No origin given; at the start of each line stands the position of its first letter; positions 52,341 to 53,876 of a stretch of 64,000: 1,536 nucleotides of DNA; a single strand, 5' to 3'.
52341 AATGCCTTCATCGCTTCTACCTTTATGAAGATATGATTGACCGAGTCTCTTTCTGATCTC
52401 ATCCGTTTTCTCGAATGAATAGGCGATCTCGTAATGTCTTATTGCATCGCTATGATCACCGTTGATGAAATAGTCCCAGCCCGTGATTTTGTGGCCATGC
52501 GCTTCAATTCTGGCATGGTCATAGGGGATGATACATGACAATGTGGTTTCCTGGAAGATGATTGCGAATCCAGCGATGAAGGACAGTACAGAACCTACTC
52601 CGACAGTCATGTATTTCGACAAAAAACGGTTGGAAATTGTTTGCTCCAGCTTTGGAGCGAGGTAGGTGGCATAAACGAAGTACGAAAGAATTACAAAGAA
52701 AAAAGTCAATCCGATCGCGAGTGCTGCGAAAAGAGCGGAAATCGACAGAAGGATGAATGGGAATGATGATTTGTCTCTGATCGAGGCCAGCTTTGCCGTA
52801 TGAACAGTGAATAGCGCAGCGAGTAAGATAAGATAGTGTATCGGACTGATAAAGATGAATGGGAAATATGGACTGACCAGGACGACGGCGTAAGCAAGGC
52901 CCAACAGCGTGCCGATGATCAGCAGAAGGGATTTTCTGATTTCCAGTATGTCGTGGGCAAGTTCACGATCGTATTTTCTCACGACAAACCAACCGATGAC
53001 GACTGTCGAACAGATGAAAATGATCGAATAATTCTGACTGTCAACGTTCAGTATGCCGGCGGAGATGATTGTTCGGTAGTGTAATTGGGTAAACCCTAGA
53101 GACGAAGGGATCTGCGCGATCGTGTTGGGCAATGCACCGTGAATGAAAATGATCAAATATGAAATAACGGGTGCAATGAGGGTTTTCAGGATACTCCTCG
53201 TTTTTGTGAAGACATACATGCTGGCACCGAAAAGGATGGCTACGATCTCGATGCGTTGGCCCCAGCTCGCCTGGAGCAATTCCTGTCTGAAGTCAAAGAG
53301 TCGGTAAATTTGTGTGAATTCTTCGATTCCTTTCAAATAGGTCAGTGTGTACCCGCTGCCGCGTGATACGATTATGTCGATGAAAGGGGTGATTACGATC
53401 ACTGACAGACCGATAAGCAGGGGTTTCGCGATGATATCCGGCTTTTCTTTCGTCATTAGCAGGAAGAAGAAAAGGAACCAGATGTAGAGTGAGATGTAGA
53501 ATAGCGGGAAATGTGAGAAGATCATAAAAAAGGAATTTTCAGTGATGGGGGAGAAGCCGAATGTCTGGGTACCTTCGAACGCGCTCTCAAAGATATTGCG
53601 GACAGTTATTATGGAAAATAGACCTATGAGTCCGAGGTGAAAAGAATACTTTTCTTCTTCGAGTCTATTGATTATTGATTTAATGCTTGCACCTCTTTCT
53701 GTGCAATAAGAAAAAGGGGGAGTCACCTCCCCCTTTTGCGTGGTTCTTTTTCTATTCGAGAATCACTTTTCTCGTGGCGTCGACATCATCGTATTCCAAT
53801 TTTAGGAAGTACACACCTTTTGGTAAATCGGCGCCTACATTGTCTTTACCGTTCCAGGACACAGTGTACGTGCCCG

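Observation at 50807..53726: UbiA-family prenyltransferase coupled to a polytopic membrane protein with C-terminal TPR array, with a second copy of the polytopic family at 63406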

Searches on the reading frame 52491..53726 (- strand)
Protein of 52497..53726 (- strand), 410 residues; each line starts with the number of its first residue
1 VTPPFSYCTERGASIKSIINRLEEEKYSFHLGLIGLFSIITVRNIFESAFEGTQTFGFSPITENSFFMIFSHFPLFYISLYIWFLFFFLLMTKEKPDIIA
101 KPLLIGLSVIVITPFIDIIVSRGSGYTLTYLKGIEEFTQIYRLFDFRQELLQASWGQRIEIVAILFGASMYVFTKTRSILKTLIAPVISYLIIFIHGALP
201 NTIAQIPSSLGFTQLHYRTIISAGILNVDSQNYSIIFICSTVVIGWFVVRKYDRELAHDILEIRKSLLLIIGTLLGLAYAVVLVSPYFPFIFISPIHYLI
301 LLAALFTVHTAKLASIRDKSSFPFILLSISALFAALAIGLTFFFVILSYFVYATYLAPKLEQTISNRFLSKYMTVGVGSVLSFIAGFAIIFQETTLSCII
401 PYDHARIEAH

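Call 7: find_homologous_proteins(query=window:52497-53726:-, max_evalue=0.001)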
Query window:52497-53726:- (410 aa): 28 proteins with E <= 0.001 among 8000 candidates.
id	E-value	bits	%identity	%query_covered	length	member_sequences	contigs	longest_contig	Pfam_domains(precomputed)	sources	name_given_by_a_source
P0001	1.7e-256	869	100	100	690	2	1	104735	PF25063.1,PF13431.13,PF13414.13,PF13176.13,PF13428.13,PF13374.13,PF14559.13,PF13371.13,PF00515.35,PF13424.13,PF13432.13,PF13181.13,PF07719.24,PF13174.13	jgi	-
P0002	9.2e-190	649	73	100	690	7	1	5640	PF25063.1,PF13431.13,PF23914.2,PF13414.13,PF13176.13,PF13428.13,PF13374.13,PF14559.13,PF13371.13,PF00515.35,PF12895.14,PF13424.13,PF21033.5,PF13432.13,PF13181.13,PF07719.24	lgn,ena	-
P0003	3.0e-185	634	70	100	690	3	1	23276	PF13431.13,PF23914.2,PF13414.13,PF13176.13,PF13428.13,PF13374.13,PF14559.13,PF13371.13,PF00515.35,PF12895.14,PF13424.13,PF13432.13,PF13181.13,PF07719.24,PF13174.13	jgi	jgi:tetratricopeptide (TPR) repeat protein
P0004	2.7e-161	555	63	98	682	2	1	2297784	PF25063.1,PF13431.13,PF23914.2,PF13414.13,PF13176.13,PF13428.13,PF13374.13,PF14559.13,PF24575.2,PF13371.13,PF00515.35,PF12895.14,PF13424.13,PF21033.5,PF13432.13,PF13181.13,PF07719.24,PF13174.13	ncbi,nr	ncbi:MAG: tetratricopeptide repeat protein [candidate division WOR-3 bacterium]|nr:MAG: tetratricope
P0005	4.0e-138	479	55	97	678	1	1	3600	PF25063.1,PF13431.13,PF13414.13,PF13176.13,PF13428.13,PF13374.13,PF07721.21,PF14559.13,PF13371.13,PF00515.35,PF13424.13,PF13432.13,PF13181.13,PF07719.24,PF13174.13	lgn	-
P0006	1.8e-115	405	49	97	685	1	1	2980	PF25063.1,PF13431.13,PF13414.13,PF13176.13,PF13428.13,PF13374.13,PF14559.13,PF13371.13,PF00515.35,PF12895.14,PF13424.13,PF21033.5,PF13432.13,PF13429.13,PF13181.13,PF07719.24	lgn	-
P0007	6.4e-102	360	45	96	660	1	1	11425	PF13431.13,PF25062.2,PF13414.13,PF13176.13,PF13428.13,PF13374.13,PF14559.13,PF13371.13,PF00515.35,PF12895.14,PF13424.13,PF21033.5,PF13432.13,PF13181.13,PF07719.24,PF13174.13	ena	-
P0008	1.6e-98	349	47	96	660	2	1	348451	PF25063.1,PF13431.13,PF13414.13,PF13176.13,PF13428.13,PF13374.13,PF14559.13,PF13371.13,PF00515.35,PF12895.14,PF13424.13,PF21033.5,PF13432.13,PF13181.13,PF07719.24,PF13174.13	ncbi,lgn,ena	-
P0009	1.3e-93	333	46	96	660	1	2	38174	PF25063.1,PF13431.13,PF23914.2,PF13414.13,PF13176.13,PF13428.13,PF25064.2,PF13374.13,PF14559.13,PF24575.2,PF13371.13,PF00515.35,PF12895.14,PF13424.13,PF21033.5,PF13432.13,PF13429.13,PF13181.13,PF07719.24,PF13174.13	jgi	-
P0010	1.2e-91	326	44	94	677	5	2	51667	PF13431.13,PF23914.2,PF13414.13,PF13176.13,PF13428.13,PF13374.13,PF14559.13,PF13371.13,PF00515.35,PF12895.14,PF13424.13,PF13432.13,PF13181.13,PF07719.24,PF13174.13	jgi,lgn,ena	-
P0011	1.0e-88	316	40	96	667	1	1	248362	PF13431.13,PF13414.13,PF13176.13,PF13428.13,PF13374.13,PF14559.13,PF00515.35,PF12895.14,PF13424.13,PF21033.5,PF13432.13,PF13181.13,PF07719.24,PF13174.13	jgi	jgi:tetratricopeptide (TPR) repeat protein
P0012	5.9e-88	314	44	97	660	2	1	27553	PF25063.1,PF13431.13,PF23914.2,PF25062.2,PF13414.13,PF13176.13,PF13428.13,PF23241.2,PF13374.13,PF14559.13,PF13371.13,PF00515.35,PF12895.14,PF13424.13,PF21033.5,PF13432.13,PF13429.13,PF13181.13,PF07719.24,PF13174.13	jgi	-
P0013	1.6e-87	313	45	96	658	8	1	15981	PF13431.13,PF23914.2,PF13414.13,PF13176.13,PF13428.13,PF13374.13,PF14559.13,PF24575.2,PF13371.13,PF00515.35,PF12895.14,PF13424.13,PF21033.5,PF13432.13,PF13181.13,PF07719.24,PF13174.13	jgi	-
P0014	3.3e-87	311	43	97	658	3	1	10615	PF13431.13,PF23914.2,PF13414.13,PF13176.13,PF13428.13,PF25064.2,PF13374.13,PF14559.13,PF24575.2,PF13371.13,PF00515.35,PF12895.14,PF13424.13,PF21033.5,PF13432.13,PF13181.13,PF07719.24,PF13174.13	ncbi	ncbi:MAG: tetratricopeptide repeat protein [candidate division WOR-3 bacterium]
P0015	7.3e-87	310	45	96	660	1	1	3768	PF25063.1,PF13431.13,PF23914.2,PF25060.1,PF13414.13,PF13176.13,PF13428.13,PF13374.13,PF14559.13,PF13371.13,PF00515.35,PF12895.14,PF13424.13,PF21033.5,PF13432.13,PF13181.13,PF07719.24,PF13174.13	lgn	-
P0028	5.8e-6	44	26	47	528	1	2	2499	PF01040.24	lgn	-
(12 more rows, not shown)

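Call 11: find_encoding_contigs(protein=P0028, flank=5000, max_places=3)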
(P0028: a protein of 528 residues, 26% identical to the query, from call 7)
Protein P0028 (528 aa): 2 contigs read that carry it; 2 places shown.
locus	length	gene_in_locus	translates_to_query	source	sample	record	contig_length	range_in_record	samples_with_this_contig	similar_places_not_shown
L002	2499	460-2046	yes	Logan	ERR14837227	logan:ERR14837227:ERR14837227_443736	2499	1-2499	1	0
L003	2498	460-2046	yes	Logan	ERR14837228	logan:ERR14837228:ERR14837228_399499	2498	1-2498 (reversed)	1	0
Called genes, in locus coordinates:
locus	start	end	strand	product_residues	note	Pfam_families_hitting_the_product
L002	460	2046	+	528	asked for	PF01040:UbiA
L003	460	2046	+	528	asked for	PF01040:UbiA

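Call 29: search_protein_families(library=pfam, proteins=[P0028, window:52497-53726:-], max_evalue=1)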
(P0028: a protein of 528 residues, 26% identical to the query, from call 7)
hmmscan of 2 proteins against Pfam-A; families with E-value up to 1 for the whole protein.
P0028 (528 aa): 1 family
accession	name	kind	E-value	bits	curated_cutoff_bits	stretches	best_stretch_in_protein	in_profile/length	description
PF01040.23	UbiA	-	4.9e-30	105.1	34.2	1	292-500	17-227/250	UbiA prenyltransferase family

window:52497-53726:- (410 aa): 0 families

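Call 52: predict_structure(alignment_id=A3)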
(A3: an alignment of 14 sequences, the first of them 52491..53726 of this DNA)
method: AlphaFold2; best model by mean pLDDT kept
length: 412 residues; sequences in the alignment: 14
mean_pLDDT: 77.4   pTM: 0.78
mean pLDDT of the five models: 77.4, 75.7, 74.0, 73.6, 71.7
residues with pLDDT >= 90: 143; 70-90: 154; 50-70: 67; < 50: 48
segments of 3 or more residues with pLDDT < 50: 1-8, 52-62, 126-152
pLDDT, mean of each block of 10 residues (from residue 1): 42 69 61 67 68 40 64 85 94 89 82 72 53 44 39 65 90 93 93 80 67 59 61 88 94 93 94 95 85 82 95 91 90 91 93 87 79 87 94 86 77 58
secondary structure, 60 per line:
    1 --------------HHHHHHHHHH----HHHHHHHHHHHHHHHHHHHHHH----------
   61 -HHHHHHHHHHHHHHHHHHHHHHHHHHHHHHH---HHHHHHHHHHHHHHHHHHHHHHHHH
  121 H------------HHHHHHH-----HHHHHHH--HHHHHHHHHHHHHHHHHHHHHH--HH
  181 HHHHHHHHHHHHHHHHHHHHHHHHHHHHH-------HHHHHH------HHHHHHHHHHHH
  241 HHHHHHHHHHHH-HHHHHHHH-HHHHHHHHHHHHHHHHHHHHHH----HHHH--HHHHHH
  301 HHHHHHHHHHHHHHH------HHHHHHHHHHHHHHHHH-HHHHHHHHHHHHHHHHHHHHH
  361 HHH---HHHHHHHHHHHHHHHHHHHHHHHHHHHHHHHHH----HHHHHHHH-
elements in order: H15-24 H29-50 H62-92 H96-121 H134-140 H146-152 H155-176 H179-209 H217-222 H229-252 H254-261 H263-284 H289-292 H295-315 H322-338 H340-363 H367-399 H404-411

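Call 80: fold_search(model_id=the predicted structure, library=pdb)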
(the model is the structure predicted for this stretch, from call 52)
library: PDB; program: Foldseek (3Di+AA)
matches with E <= 10: 173; with E <= 0.001: 0
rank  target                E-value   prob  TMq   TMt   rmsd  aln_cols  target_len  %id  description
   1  3bhs                  5.3e-01  0.20  0.16  0.17  18.4       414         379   11  Nitrosomonas europaea Rh50 and mechanism of conduction by Rhesus protein family of channels (released 2007-12-04)
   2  8b71_A                6.9e-01  0.09  0.13  0.11  20.6       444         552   14  Upright KimA dimer with bound c-di-AMP from B. subtilis (released 2023-01-18)
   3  3b9y                  7.8e-01  0.14  0.15  0.16  18.4       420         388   11  Crystal structure of the Nitrosomonas europaea Rh protein (released 2007-12-18)
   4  8b70_A                8.1e-01  0.12  0.15  0.12  22.6       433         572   14  KimA from B. subtilis with nucleotide second-messenger c-di-AMP bound (released 2023-01-18)
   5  3b9w                  8.4e-01  0.13  0.15  0.17  18.4       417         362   13  The 1.3 A resolution structure of Nitrosomonas europaea Rh50 and mechanistic implications for NH3 transport by Rhesus fa (released 2007-11-20)
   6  8tgh_B                1.1e+00  0.08  0.13  0.13  23.1       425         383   14  VMAT1 dimer with amphetamine and reserpine (released 2024-03-20)
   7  8dwi                  1.3e+00  0.11  0.17  0.17  19.6       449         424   10  Molecular Mechanism of Sialic Acid Transport Mediated by Sialin (released 2023-01-25)
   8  9j3m_A                1.3e+00  0.08  0.14  0.13  23.2       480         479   13  ADP/Pi bound Arabidopsis ATP/ADP translocator AtNTT1 (released 2025-03-19)
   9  8otz_EY               1.3e+00  0.05  0.09  0.11  36.6       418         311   10  48-nm repeat of the native axonemal doublet microtubule from bovine sperm (released 2023-11-22)
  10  28vj_B                1.5e+00  0.11  0.16  0.17  18.9       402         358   11  NorA bound to miniprotein I-23 (released 2026-04-08)
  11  9bh1                  1.5e+00  0.08  0.15  0.15  24.5       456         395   12  Apo GltPh, intermediate outward-facing state (released 2025-03-12)
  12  9kpe_R                1.7e+00  0.08  0.13  0.17  20.8       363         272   14  Cryo-EM structure of GPCR16-GiH5 complex (released 2025-04-02)
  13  3vvp_A                1.7e+00  0.08  0.15  0.14  19.1       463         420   12  Crystal structure of MATE in complex with Br-NRF (released 2013-04-03)
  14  6idp                  1.8e+00  0.10  0.18  0.17  20.9       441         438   11  Crystal structure of Vibrio cholerae MATE transporter VcmN in the straight form (released 2019-01-16)
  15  6z71_A                2.0e+00  0.08  0.16  0.16  21.6       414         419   15  Structure of the MATE family multidrug resistance transporter Aq_128 from Aquifex aeolicus in the outward-facing state (released 2021-12-01)
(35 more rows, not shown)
